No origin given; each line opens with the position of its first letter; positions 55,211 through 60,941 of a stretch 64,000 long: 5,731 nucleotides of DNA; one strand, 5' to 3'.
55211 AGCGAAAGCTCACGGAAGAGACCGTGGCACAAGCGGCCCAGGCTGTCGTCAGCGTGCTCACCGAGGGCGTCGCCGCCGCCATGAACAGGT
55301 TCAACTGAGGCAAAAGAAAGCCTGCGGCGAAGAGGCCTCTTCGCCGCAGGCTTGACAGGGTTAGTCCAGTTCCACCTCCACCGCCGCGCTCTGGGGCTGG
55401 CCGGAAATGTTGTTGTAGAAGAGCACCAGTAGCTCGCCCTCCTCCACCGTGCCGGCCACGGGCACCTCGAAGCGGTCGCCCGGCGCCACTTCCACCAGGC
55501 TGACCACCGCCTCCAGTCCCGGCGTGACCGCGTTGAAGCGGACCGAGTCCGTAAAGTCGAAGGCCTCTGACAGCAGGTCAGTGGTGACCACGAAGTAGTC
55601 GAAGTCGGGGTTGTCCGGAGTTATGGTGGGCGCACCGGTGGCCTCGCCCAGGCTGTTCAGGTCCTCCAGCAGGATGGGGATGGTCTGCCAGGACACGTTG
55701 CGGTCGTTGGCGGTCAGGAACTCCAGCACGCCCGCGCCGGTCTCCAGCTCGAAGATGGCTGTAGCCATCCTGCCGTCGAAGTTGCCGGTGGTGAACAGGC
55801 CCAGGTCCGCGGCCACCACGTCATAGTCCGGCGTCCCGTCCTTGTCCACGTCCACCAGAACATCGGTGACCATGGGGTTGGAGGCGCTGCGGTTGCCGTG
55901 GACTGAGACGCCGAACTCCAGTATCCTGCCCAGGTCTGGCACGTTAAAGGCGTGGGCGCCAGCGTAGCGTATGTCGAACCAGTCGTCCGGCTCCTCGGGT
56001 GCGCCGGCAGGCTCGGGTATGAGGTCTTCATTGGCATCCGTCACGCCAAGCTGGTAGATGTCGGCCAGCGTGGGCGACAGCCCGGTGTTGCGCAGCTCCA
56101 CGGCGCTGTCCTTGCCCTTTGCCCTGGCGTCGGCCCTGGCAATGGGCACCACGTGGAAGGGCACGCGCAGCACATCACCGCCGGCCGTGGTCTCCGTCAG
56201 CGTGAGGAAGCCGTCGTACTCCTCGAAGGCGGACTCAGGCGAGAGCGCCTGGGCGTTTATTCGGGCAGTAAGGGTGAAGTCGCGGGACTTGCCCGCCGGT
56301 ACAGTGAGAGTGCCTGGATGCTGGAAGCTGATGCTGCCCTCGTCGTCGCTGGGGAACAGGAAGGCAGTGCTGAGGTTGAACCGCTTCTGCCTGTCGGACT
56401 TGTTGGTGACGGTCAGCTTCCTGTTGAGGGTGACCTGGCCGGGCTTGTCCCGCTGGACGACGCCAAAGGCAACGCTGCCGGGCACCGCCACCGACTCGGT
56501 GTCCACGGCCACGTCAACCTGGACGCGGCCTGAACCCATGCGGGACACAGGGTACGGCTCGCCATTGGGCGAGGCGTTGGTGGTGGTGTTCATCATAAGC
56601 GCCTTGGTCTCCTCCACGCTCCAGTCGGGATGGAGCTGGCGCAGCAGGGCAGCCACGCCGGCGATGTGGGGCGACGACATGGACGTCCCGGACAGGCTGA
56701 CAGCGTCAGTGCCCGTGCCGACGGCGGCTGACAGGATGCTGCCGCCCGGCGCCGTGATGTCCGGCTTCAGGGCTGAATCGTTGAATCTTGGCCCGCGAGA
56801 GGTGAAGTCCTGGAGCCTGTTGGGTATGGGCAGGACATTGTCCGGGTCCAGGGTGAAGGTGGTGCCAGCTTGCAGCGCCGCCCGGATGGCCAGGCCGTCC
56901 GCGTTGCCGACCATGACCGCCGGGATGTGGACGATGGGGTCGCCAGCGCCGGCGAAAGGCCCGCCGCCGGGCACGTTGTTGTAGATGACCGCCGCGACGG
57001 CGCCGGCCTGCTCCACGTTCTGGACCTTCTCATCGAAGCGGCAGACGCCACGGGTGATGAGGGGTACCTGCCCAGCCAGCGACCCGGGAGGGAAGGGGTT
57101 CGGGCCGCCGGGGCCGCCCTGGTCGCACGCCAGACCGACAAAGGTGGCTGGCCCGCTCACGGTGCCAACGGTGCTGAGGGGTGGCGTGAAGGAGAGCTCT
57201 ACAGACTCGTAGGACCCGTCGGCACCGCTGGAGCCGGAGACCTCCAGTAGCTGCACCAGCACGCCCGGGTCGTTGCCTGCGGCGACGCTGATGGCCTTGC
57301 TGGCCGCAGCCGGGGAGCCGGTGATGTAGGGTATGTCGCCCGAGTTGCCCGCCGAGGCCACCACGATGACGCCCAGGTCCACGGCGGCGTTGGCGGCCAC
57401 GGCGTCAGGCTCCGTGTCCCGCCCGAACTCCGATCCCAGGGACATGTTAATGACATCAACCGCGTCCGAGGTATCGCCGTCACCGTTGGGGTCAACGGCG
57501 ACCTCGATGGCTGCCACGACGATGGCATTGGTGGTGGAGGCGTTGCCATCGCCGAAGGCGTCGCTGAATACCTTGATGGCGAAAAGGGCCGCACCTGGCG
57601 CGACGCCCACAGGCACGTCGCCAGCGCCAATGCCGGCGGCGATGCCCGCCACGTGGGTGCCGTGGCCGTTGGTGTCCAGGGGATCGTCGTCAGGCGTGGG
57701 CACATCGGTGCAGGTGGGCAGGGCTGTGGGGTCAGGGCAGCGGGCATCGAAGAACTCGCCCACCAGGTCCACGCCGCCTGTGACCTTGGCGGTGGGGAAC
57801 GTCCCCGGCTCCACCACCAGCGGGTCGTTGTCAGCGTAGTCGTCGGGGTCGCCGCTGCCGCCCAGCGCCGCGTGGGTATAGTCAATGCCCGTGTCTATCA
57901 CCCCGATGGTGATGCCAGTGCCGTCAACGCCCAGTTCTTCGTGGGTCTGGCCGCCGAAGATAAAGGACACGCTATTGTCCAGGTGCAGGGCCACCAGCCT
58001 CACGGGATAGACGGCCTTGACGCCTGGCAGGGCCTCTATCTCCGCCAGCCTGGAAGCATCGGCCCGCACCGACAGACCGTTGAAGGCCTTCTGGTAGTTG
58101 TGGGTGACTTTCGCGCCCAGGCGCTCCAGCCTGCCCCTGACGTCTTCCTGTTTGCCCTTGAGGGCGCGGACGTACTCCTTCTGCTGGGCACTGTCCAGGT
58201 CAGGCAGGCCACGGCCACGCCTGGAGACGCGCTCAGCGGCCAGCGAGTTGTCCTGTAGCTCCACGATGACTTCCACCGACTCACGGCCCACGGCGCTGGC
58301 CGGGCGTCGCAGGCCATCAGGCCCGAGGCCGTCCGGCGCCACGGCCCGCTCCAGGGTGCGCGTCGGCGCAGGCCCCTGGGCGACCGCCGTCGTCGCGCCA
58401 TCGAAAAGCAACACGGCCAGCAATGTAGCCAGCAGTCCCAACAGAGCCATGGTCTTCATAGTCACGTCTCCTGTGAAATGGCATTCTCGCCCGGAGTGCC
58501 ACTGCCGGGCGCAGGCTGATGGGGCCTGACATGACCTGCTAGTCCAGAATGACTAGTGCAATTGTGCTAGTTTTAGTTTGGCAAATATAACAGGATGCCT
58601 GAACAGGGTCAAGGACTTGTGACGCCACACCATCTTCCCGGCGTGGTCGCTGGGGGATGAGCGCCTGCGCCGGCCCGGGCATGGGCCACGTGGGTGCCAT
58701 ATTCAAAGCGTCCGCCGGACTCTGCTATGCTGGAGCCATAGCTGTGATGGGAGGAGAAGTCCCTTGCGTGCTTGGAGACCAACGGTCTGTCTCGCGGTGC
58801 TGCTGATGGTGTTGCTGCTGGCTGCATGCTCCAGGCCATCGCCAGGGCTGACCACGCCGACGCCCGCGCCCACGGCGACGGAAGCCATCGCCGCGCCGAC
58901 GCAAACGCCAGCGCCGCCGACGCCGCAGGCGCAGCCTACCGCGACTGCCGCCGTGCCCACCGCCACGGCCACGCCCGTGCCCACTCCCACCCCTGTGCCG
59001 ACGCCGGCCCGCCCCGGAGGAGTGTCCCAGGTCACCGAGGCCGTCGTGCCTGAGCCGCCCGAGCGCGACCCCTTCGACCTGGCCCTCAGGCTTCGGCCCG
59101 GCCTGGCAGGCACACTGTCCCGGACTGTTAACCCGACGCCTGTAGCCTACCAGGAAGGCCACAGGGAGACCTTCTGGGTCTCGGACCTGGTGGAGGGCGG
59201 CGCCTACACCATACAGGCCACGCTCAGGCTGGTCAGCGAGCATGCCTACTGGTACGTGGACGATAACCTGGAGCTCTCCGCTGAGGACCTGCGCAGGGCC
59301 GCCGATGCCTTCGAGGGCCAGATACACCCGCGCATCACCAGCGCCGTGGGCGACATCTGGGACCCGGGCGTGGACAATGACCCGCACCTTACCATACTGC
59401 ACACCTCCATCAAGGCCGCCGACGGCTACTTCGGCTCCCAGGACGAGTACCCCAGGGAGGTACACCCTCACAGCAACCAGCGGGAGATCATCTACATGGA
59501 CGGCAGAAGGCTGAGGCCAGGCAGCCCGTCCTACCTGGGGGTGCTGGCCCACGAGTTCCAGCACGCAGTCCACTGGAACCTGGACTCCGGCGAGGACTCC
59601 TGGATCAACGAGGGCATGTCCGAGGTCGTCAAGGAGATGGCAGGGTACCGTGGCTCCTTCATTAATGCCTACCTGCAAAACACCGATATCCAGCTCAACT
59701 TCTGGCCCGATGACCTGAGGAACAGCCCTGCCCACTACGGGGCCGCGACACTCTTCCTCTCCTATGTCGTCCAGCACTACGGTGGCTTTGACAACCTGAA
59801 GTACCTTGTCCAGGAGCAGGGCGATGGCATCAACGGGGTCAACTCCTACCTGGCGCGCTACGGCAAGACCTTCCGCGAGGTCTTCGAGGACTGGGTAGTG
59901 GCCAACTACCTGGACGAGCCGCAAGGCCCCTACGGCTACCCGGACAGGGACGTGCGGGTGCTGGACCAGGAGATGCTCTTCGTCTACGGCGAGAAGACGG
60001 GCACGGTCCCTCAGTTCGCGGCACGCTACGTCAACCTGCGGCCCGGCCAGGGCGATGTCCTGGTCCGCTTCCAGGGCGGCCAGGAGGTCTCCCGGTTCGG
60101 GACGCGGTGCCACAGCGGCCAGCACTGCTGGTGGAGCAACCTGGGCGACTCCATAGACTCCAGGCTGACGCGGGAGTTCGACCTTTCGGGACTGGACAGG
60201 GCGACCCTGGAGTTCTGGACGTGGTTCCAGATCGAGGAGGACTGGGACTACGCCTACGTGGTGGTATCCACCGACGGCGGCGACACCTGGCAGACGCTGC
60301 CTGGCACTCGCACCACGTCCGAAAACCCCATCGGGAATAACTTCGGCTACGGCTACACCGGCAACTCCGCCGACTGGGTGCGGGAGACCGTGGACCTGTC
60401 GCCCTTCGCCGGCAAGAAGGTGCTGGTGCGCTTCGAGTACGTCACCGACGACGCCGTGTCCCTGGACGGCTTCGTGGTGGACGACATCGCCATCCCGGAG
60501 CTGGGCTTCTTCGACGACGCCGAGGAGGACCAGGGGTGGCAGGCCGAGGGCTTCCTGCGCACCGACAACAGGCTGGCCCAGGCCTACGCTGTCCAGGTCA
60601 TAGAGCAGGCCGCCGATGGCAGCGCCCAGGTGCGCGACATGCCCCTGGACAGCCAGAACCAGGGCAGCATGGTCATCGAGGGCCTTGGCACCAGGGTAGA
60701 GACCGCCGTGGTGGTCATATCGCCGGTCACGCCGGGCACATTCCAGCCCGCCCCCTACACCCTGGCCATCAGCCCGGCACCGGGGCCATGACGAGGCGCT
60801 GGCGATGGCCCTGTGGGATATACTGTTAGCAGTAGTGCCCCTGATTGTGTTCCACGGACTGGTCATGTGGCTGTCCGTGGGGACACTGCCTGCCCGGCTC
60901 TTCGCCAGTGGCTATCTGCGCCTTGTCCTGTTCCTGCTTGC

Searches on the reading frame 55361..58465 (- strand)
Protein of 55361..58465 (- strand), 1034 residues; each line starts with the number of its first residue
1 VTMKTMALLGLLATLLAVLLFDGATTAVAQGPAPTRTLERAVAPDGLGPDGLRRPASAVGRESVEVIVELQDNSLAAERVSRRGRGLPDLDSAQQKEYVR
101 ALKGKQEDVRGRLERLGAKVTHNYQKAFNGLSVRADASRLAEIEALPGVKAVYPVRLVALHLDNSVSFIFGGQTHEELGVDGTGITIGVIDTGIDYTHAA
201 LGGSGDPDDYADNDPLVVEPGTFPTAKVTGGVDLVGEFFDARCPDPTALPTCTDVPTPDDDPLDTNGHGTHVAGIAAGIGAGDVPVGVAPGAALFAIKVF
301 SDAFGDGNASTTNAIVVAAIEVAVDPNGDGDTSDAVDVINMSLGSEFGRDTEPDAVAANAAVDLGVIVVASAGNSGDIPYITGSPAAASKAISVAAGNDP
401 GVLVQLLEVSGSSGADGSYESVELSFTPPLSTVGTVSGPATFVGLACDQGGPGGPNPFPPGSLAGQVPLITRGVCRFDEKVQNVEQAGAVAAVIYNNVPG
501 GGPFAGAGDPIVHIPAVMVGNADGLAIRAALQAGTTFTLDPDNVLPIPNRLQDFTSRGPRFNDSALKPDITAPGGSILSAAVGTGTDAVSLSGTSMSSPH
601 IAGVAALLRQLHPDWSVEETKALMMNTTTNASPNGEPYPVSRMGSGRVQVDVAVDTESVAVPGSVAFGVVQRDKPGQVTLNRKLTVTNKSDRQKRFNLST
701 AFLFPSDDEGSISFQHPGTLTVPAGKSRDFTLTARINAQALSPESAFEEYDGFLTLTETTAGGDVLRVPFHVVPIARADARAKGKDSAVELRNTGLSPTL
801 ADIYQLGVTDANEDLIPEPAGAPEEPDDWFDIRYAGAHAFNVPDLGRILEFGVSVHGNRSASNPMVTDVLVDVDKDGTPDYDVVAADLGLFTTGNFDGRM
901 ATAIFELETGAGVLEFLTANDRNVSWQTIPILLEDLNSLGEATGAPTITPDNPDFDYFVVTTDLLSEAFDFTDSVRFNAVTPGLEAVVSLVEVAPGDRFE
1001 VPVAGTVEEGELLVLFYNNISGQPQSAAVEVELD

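Call 85: search_protein_families(library=pfam, proteins=[window:55361-58465:-], max_evalue=0.001)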
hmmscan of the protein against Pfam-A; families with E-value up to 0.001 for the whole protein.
window:55361-58465:- (1034 aa): 4 families
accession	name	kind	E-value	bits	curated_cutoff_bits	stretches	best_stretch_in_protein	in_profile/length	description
PF00082.27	Peptidase_S8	-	3.4e-53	181.3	21.8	1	182-639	1-281/288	Subtilase family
PF02225.27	PA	-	1.7e-16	60.6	23.9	1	445-527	11-95/95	PA domain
PF05922.21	Inhibitor_I9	-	4e-07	31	21.2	1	67-161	3-82/82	Peptidase inhibitor I9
PF06280.18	fn3_5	-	0.00012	23.2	27.6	1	703-770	50-111/112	Fn3-like domain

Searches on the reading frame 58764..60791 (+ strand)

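Call 85: search_protein_families(library=pfam, proteins=[window:58764-60791:+], max_evalue=0.001)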
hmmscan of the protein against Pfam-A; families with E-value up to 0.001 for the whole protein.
window:58764-60791:+ (675 aa): 1 family
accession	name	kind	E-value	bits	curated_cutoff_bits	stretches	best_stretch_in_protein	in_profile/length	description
PF20773.4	InhA-like_MAM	-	1.7e-39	135.7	26.9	1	446-601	31-190/191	Immune inhibitor A-like, MAM domain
